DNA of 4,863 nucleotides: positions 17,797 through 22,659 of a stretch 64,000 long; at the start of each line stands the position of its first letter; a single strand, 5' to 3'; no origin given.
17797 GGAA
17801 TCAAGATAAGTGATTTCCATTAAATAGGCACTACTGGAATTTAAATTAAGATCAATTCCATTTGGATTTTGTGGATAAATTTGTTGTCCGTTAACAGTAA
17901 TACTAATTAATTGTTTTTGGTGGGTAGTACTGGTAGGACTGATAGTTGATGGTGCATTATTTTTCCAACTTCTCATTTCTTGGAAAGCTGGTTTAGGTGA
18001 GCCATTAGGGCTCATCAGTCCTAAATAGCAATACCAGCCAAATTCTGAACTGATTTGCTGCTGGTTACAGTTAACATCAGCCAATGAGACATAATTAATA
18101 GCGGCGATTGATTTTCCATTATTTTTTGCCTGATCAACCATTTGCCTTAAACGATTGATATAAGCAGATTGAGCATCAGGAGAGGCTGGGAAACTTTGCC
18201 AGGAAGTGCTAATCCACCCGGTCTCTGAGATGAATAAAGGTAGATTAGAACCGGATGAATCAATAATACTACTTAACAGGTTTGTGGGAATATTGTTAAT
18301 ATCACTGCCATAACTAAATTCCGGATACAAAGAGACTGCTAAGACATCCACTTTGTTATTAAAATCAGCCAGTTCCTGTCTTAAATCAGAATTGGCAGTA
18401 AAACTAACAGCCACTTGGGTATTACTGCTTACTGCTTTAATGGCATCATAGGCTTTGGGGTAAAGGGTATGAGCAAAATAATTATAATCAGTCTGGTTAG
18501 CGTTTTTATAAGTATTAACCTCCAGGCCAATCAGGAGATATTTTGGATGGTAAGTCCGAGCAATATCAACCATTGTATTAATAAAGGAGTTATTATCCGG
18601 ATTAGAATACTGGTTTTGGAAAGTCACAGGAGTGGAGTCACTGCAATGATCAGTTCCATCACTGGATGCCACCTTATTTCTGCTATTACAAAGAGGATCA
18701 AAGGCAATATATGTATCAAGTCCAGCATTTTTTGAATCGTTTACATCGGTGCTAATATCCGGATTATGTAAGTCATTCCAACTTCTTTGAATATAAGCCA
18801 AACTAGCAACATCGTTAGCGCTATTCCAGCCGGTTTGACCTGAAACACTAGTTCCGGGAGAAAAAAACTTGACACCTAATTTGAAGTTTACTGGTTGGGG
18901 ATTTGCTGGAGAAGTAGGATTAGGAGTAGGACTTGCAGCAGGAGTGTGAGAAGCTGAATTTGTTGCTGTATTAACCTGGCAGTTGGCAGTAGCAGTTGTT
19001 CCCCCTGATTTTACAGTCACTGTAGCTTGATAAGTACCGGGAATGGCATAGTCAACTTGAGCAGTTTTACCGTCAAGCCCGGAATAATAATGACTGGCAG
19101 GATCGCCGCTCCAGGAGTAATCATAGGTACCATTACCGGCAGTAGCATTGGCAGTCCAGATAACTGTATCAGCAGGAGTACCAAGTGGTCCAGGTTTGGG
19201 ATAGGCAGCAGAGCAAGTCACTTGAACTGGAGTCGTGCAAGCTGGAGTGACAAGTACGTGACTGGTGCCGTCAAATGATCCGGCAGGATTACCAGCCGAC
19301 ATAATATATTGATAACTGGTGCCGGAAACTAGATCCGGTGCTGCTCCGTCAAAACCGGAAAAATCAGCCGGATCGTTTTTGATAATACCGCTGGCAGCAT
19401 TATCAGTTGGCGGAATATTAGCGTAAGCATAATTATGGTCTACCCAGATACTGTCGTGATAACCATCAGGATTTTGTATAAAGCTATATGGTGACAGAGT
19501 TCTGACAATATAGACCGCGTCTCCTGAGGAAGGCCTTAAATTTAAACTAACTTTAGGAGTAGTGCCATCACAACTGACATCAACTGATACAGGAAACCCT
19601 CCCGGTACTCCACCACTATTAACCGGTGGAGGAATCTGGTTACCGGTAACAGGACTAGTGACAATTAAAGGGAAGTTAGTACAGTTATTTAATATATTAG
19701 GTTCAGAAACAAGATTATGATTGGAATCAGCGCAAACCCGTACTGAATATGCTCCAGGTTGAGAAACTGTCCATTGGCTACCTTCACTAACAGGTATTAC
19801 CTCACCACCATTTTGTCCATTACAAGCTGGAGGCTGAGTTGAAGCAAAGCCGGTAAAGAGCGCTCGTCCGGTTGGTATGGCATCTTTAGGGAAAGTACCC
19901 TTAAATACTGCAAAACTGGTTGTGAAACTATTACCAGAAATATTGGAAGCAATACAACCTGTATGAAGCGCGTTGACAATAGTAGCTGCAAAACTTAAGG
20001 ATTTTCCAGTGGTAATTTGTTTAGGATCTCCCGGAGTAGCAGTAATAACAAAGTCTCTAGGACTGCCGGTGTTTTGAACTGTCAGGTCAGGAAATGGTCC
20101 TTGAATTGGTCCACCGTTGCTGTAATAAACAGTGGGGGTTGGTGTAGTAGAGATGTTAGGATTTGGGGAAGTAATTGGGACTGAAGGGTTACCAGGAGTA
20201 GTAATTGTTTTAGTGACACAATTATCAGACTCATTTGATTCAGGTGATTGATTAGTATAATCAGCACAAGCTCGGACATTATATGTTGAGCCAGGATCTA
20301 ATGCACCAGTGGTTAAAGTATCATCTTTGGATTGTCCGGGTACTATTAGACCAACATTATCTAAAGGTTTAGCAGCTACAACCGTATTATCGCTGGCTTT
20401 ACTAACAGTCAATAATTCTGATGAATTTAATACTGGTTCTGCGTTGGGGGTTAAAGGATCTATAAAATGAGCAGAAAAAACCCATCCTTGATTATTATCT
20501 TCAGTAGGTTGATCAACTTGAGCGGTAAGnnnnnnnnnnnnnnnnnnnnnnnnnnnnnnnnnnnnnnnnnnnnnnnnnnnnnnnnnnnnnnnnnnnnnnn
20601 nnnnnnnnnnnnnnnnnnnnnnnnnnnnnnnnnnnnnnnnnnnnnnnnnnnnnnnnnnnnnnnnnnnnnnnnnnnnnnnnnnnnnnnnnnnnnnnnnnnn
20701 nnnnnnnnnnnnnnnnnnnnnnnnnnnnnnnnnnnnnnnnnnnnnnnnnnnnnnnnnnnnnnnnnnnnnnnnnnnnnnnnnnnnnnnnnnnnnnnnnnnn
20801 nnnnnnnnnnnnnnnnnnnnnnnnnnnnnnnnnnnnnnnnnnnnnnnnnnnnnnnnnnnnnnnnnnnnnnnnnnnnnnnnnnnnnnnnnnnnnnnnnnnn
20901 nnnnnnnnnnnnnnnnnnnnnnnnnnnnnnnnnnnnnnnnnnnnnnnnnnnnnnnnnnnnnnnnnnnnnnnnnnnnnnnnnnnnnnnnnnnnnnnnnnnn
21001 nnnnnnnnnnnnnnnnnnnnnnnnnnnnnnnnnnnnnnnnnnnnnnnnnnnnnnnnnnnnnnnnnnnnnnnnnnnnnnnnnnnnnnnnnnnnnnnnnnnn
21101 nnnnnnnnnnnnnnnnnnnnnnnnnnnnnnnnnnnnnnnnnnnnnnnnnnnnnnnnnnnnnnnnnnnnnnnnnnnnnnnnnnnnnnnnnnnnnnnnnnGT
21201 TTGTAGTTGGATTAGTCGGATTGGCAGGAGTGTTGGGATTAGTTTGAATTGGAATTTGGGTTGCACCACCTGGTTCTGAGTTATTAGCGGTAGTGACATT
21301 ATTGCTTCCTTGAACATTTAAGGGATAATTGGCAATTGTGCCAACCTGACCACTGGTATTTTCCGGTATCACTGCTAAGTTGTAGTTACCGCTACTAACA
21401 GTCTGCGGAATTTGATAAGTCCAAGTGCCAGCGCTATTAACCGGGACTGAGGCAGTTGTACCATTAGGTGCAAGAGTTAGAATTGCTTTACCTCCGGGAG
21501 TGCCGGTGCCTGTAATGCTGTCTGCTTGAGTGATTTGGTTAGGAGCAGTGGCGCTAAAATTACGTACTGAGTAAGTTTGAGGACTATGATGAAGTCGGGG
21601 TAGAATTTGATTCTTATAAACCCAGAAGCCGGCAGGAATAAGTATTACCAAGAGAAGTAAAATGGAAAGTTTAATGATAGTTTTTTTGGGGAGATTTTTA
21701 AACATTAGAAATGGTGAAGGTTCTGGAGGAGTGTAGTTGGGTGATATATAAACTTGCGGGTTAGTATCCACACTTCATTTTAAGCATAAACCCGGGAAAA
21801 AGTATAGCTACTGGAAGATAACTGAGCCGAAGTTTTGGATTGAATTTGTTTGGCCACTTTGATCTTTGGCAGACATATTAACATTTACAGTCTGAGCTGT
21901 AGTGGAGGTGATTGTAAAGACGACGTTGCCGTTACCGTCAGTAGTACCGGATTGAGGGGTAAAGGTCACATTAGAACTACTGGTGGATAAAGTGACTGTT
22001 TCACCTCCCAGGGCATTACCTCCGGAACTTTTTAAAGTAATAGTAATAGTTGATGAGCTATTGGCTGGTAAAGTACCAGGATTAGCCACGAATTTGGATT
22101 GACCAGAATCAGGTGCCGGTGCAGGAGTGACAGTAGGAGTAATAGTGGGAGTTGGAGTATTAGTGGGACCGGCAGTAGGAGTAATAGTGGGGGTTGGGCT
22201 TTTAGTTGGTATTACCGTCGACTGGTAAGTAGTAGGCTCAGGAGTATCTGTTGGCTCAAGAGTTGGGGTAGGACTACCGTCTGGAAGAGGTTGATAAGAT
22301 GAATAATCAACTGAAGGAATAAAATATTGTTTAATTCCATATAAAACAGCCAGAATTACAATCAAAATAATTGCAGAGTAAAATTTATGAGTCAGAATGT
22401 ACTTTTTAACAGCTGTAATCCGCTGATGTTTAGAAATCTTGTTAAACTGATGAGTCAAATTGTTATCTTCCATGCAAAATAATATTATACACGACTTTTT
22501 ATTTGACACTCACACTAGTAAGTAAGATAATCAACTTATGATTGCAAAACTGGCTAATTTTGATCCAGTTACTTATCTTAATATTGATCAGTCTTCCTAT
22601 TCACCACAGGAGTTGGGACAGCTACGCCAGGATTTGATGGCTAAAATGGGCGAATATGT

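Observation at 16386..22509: Operon encoding a 1700-aa secreted multi-enzyme surface protein flanked by two small anchored proteins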

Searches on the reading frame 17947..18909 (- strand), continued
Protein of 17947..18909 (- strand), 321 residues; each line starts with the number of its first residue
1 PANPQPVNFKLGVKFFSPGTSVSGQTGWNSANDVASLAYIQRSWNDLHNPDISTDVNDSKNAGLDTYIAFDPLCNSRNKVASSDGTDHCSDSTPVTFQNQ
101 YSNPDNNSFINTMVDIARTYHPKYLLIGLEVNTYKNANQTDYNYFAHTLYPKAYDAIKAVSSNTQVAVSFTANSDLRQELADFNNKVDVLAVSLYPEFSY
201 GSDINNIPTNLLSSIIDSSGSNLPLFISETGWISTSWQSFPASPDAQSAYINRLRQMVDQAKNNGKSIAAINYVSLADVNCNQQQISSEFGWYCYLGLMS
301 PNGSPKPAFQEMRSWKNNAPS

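Call 58: search_solved_structures(query=A4, max_evalue=1, show_alignments=3)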
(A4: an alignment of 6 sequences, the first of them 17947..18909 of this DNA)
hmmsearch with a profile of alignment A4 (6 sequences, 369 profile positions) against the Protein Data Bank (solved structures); distinct sequences matched with E-value up to 1: 6.
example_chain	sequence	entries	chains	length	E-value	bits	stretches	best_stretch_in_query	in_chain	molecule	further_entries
4wtp_A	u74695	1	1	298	0.00037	22.8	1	232-297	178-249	beta-1,3-glucanosyltransferase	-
4wtr_A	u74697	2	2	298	0.0053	19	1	232-297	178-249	beta-1,3-glucanosyltransferase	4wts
1r8l_A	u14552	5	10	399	0.035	16.3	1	174-275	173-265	endo-beta-1,4-galactanase | GALACTANASE | YVFO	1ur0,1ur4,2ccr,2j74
7osk_A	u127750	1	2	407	0.071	15.3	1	146-260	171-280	Arabinogalactan endo-1,4-beta-galactosidase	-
2gft_A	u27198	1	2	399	0.11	14.6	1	174-260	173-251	Glycosyl Hydrolase Family 53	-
3ur7_A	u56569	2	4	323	0.31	13.2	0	266-326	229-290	Glucan endo-1,3-beta-D-glucosidase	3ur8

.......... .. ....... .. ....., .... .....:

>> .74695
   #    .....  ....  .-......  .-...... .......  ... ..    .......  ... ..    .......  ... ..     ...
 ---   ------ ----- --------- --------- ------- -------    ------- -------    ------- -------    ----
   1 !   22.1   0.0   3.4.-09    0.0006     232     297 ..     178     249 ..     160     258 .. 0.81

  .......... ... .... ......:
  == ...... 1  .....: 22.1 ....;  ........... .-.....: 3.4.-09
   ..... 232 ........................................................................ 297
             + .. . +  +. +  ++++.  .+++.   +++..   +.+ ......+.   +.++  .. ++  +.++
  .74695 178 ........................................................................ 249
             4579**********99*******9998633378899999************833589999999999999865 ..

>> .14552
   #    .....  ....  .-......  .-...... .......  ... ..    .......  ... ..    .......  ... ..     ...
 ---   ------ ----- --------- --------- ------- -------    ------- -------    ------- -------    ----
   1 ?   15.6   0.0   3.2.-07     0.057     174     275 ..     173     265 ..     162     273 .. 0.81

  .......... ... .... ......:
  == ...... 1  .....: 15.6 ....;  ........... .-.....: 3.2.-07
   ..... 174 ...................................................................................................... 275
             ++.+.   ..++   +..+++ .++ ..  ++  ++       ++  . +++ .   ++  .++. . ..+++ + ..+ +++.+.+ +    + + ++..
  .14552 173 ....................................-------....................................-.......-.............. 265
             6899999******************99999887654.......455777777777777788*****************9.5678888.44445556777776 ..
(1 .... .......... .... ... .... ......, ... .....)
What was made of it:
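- ISETGW matches exactly, and in the related entry 4wtr the aligned Glu reads Ala (ISATGW), apparently a mutant of that residue (call 58).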

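Call 59: search_protein_families(library=pfam, alignment_id=A4, max_evalue=1)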
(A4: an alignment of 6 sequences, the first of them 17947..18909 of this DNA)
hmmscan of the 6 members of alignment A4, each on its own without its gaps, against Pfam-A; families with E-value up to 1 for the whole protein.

A. member 1, window:17947-18909:- (321 aa): 1 family
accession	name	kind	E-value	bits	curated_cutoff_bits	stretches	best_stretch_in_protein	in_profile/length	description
PF07745.19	Glyco_hydro_53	-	1.8e-06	27.6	24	1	126-262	137-291/340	Glycosyl hydrolase family 53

B. families by the number of members that match (of 6 scanned): 7 families
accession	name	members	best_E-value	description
PF00332.24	Glyco_hydro_17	3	0.0081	Glycosyl hydrolases family 17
PF07745.19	Glyco_hydro_53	2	1.8e-06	Glycosyl hydrolase family 53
PF06044.18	DpnI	1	0.018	Dam-replacing family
PF01337.24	Barstar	1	0.021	Barstar (barnase inhibitor)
PF19680.4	DUF6182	1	0.024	Family of unknown function (DUF6182)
PF02426.22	MIase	1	0.14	Muconolactone delta-isomerase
PF14204.11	Ribosomal_L18_c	1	0.24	Ribosomal L18 C-terminal region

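Call 65: search_protein_families(library=ncbifam, proteins=[window:17956-18900:-], max_evalue=5)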
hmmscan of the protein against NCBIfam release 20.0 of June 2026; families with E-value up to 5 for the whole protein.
seq(315 aa): 0 families

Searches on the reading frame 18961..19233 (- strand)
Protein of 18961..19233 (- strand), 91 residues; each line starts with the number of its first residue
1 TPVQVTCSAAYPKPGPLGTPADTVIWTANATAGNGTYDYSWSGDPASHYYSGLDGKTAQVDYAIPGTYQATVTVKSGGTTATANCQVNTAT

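Call 6: search_protein_families(library=pfam, proteins=[window:18961-19233:-], max_evalue=5)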
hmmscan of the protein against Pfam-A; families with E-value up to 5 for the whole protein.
seq(91 aa): 4 families
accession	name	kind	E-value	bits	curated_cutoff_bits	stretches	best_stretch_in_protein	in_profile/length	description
PF00801.26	PKD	-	0.01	16.2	23.5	1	8-87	5-78/80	PKD domain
PF18911.6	PKD_4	-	0.03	14.8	27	1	22-86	18-82/85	PKD domain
PF13573.12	SprB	-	0.041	14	28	1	27-43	18-34/37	SprB repeat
PF07532.17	Big_4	-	0.23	11.5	22.1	1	56-75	38-57/59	Bacterial Ig-like domain (group 4)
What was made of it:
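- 18973..19212 (-): PKD-like Ig module (aa ~854-933), weak. call 6: PKD 16.2 bits, cutoff 23.5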

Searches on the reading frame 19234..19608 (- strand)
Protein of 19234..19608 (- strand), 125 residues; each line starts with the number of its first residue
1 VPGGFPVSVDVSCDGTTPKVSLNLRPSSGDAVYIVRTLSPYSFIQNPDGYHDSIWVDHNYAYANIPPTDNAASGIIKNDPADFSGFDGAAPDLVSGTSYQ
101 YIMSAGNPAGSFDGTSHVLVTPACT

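Call 6: search_protein_families(library=pfam, proteins=[window:19234-19608:-], max_evalue=5)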
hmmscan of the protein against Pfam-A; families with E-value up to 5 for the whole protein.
seq(125 aa): 0 families

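Call 65: search_protein_families(library=ncbifam, proteins=[window:19234-19608:-], max_evalue=5)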
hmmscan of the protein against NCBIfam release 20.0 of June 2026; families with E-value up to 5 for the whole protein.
seq(125 aa): 0 families

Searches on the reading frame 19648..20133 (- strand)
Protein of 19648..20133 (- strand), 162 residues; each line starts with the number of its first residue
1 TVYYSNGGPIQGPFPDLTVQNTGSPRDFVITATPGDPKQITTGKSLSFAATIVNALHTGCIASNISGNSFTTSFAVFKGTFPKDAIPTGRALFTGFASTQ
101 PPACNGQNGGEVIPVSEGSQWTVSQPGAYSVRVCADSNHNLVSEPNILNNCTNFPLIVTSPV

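Call 6: search_protein_families(library=pfam, proteins=[window:19648-20133:-], max_evalue=5)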
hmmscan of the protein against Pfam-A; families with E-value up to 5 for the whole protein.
seq(162 aa): 1 family
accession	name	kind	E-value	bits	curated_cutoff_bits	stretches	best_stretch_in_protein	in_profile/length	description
PF07705.17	CARDB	-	0.0024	18.5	22.7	1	120-153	68-100/101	CARDB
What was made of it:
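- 19657..20109 (-): CARDB-like domain 2 (aa ~555-705; contains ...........NC), below threshold. call 6: CARDB 18.5 bits, E 0.0024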

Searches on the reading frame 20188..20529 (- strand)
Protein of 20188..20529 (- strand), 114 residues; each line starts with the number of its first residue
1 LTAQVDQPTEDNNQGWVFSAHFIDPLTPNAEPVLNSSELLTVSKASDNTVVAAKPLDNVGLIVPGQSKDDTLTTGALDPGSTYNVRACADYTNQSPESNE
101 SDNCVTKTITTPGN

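Call 6: search_protein_families(library=pfam, proteins=[window:20188-20529:-], max_evalue=5)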
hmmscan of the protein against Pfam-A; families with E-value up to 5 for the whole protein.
seq(114 aa): 1 family
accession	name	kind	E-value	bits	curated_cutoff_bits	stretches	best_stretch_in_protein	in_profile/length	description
PF07705.17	CARDB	-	2.8e-05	24.7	22.7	1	58-107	53-101/101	CARDB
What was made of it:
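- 20197..20499 (-): CARDB-like domain 1 (aa ~425-525; contains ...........NC). call 6: CARDB 24.7 bits, cutoff 22.7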

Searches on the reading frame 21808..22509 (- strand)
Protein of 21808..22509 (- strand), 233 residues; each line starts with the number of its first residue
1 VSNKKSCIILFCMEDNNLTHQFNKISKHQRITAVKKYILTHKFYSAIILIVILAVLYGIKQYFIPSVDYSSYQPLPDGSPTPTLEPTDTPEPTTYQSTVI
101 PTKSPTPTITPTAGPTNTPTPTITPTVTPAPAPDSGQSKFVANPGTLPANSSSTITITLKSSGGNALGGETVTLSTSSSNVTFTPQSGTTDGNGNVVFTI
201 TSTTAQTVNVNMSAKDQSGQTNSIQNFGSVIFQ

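Call 3: search_protein_families(library=pfam, proteins=[window:21808-22509:-], max_evalue=1)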
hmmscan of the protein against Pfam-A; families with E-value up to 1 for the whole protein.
window:21808-22509:- (233 aa): 6 families
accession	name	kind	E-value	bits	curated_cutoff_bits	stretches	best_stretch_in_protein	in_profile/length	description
PF02369.22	Big_1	-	1.1e-12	48.3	34.9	1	138-224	2-90/93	Bacterial Ig-like domain (group 1)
PF09134.16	Invasin_D3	-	3.4e-08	34.4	33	1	135-222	2-91/98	Invasin, domain 3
PF06280.18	fn3_5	-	0.019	16.1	27.6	1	98-189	15-104/112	Fn3-like domain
PF24507.1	Ig_CFAP65_4th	-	0.11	13.3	27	0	142-159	29-46/76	CFAP65, fourth Ig-like domain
PF21602.3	GldM_3rd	-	0.16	12.7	25.2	1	177-227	30-77/82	GldM third domain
PF00801.26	PKD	-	0.29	11.6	23.5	1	159-223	4-74/80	PKD domain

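Call 4: search_protein_families(library=ncbifam, proteins=[window:21808-22509:-], max_evalue=1)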
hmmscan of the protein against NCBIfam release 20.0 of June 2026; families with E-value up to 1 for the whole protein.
window:21808-22509:- (233 aa): 3 families
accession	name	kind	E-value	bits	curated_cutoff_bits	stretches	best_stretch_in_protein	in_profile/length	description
NF041012.2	T4P_ComGB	equivalog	0.04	13.3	240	1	3-68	62-128/332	competence type IV pilus assembly protein ComGB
NF033627.3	intimin_all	equivalog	0.2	9.4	1400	1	136-232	559-652/939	intimin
NF047903.1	MmDecMmdC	equivalog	0.34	11.3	200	1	91-142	9-60/132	methylmalonyl-CoA decarboxylase subunit gamma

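Call 43: list_cluster_members(proteins=[P0001, P0002, P0003, P0004, P0008, window:21808-22509:-, window:16386-16649:-])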
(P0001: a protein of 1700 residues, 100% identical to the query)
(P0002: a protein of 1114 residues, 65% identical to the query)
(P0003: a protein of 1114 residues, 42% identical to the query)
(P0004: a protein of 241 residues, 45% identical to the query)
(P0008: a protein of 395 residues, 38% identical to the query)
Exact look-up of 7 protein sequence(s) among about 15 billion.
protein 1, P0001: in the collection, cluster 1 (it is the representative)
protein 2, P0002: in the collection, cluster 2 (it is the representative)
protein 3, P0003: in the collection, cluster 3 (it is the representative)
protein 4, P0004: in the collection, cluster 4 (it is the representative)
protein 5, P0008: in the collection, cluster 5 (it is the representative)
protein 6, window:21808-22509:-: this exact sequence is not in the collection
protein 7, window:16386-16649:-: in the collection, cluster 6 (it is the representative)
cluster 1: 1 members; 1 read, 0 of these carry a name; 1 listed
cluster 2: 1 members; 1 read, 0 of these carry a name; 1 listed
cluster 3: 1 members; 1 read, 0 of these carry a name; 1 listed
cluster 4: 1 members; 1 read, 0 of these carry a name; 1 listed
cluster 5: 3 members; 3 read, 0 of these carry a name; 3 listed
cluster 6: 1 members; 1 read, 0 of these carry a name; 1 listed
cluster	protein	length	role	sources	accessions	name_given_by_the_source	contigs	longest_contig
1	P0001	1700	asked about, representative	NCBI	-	-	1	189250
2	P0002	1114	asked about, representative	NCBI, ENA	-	-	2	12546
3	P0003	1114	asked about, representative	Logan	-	-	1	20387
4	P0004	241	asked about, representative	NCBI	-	-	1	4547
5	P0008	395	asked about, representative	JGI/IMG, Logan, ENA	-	-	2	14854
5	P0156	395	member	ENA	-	-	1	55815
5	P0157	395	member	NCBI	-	-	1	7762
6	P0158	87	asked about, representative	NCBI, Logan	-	-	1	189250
